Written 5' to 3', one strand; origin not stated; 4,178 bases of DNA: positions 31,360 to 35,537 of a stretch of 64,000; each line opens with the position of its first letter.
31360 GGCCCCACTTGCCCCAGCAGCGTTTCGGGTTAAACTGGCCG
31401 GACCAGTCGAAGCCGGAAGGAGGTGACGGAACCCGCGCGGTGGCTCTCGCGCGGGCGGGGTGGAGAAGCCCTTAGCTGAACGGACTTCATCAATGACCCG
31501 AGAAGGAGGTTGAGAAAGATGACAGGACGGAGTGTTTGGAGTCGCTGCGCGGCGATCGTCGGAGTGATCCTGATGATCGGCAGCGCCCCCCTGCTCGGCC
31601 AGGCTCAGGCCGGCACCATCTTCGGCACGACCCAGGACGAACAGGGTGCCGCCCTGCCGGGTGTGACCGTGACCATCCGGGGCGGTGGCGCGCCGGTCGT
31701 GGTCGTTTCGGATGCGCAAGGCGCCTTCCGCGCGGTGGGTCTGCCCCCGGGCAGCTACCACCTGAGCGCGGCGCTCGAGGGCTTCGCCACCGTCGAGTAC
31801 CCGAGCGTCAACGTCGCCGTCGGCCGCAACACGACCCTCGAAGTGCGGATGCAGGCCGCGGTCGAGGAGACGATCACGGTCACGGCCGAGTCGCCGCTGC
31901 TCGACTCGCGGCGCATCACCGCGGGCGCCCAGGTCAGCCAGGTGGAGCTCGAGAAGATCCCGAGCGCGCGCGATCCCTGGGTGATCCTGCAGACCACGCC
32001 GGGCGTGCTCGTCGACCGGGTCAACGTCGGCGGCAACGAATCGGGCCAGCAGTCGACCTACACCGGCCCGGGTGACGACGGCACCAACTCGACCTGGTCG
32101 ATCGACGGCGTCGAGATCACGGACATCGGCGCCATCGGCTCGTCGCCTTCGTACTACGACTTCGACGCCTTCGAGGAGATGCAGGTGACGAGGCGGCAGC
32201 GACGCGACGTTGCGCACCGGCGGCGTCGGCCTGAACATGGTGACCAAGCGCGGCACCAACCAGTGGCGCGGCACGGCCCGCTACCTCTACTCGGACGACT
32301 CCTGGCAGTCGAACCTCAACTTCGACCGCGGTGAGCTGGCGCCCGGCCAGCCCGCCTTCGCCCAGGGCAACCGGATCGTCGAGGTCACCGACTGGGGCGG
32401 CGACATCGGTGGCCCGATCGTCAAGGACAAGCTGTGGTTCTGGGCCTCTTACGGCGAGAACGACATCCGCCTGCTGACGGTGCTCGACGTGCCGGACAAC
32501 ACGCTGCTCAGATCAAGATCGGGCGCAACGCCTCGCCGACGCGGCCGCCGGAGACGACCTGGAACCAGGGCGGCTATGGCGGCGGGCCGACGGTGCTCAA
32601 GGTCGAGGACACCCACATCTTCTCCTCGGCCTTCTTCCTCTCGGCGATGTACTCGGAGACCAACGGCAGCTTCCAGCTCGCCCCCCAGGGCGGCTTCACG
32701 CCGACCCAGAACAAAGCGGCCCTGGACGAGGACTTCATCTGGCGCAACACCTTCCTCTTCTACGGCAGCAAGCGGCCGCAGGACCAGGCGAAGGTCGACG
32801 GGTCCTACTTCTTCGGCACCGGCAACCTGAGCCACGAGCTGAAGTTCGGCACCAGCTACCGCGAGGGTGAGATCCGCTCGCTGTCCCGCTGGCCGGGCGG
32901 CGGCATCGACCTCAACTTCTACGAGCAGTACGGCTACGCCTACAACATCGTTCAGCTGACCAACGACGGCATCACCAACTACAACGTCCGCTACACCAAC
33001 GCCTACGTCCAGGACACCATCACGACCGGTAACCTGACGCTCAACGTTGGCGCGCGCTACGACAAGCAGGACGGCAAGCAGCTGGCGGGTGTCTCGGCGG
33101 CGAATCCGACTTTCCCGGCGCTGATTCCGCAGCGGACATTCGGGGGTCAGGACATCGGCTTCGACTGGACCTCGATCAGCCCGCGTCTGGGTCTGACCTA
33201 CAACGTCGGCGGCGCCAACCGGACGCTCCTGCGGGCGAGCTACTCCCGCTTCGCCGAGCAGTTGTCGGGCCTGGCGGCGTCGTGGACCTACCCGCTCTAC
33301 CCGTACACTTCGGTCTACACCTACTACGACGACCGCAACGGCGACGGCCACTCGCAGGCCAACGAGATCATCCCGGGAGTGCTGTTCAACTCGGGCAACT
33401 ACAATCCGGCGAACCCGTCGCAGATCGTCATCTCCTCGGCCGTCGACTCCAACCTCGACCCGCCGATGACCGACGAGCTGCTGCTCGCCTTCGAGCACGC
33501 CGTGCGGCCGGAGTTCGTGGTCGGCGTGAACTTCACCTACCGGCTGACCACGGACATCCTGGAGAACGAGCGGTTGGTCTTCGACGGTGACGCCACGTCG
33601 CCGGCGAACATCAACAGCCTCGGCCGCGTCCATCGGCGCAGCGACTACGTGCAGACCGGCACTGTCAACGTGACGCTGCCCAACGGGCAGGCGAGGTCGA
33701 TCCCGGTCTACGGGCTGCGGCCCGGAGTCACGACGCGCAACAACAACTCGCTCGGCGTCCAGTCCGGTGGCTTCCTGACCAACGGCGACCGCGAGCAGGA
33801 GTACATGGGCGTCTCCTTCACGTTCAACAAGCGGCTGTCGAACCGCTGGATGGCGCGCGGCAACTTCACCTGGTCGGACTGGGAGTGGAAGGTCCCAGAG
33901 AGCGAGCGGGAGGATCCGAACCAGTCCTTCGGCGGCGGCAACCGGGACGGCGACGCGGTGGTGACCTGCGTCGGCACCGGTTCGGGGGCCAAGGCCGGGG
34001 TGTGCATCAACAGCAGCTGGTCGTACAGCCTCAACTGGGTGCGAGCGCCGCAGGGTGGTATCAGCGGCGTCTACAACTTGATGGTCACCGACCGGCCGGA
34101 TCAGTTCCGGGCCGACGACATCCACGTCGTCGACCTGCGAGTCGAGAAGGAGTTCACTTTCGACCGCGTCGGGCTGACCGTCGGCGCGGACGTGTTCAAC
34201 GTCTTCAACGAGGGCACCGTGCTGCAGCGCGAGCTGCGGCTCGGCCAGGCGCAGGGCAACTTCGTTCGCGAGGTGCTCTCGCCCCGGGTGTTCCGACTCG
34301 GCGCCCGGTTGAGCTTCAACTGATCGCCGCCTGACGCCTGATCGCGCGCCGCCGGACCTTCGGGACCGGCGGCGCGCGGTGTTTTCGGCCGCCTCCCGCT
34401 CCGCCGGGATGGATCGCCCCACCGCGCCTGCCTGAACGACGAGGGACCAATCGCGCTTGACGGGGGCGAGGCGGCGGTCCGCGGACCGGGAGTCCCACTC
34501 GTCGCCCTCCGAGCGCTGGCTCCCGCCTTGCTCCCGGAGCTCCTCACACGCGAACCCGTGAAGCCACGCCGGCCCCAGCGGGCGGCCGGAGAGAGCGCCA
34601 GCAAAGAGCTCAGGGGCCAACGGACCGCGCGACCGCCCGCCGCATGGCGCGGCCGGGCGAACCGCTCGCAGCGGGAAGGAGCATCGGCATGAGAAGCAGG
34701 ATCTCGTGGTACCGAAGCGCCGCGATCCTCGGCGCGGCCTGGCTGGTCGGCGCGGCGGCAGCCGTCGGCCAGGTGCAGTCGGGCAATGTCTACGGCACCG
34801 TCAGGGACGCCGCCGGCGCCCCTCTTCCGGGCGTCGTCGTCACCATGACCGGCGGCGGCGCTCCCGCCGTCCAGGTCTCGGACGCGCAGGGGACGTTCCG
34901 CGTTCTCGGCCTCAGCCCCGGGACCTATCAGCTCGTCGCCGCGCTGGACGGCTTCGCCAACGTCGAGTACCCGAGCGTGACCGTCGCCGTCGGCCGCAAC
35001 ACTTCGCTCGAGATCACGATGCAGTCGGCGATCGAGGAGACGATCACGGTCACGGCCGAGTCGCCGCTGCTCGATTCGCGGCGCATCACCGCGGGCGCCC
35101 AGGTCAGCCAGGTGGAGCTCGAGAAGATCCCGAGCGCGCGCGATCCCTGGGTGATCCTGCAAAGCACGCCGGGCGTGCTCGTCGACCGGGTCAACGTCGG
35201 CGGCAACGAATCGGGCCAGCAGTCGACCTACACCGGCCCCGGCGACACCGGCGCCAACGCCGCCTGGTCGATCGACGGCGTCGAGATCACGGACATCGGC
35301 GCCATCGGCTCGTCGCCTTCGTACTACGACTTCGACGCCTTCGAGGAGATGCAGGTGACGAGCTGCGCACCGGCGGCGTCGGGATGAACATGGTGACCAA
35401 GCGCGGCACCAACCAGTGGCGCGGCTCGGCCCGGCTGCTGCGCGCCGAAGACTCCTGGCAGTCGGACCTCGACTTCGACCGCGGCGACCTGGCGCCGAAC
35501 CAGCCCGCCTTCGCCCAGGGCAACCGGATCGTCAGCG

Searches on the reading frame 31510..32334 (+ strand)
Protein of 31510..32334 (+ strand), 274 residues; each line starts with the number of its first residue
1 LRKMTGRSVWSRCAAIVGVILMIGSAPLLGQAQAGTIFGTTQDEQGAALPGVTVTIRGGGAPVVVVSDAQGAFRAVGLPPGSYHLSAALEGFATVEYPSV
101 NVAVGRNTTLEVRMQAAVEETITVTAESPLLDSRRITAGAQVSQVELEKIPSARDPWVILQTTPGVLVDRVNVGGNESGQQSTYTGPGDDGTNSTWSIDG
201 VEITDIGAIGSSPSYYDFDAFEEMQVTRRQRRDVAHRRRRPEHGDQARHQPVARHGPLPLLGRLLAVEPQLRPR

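Call 15: search_protein_families(library=pfam, proteins=[window:31510-32334:+], max_evalue=0.001)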
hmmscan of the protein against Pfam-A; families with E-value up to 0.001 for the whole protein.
window:31510-32334:+ (274 aa): 3 families
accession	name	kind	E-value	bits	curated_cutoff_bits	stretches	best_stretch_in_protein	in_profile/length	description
PF13620.12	CarboxypepD_reg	-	2.7e-17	63.3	32.3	1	36-115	1-82/82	Carboxypeptidase regulatory-like domain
PF13715.12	CarbopepD_reg_2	-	3.3e-06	27.5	32.2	1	39-116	3-78/88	CarboxypepD_reg-like domain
PF07715.20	Plug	-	0.00024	22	23.9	1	141-228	11-92/107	TonB-dependent Receptor Plug Domain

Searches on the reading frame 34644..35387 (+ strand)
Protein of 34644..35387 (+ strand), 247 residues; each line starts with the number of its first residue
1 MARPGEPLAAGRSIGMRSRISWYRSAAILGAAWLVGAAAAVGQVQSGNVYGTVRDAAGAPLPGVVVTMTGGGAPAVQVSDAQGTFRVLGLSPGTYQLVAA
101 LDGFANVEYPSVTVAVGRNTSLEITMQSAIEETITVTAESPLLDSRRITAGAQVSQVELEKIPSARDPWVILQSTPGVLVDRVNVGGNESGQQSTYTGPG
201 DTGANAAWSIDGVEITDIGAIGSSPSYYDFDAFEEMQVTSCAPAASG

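Call 15: search_protein_families(library=pfam, proteins=[window:34644-35387:+], max_evalue=0.001)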
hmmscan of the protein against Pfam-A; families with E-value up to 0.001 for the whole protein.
window:34644-35387:+ (247 aa): 3 families
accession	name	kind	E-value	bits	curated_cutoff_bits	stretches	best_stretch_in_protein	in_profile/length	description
PF13620.12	CarboxypepD_reg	-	6.9e-19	68.4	32.3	1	49-127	2-82/82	Carboxypeptidase regulatory-like domain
PF13715.12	CarbopepD_reg_2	-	1.4e-07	31.9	32.2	1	50-130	2-80/88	CarboxypepD_reg-like domain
PF07715.20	Plug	-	1.5e-05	25.8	23.9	1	153-244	11-95/107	TonB-dependent Receptor Plug Domain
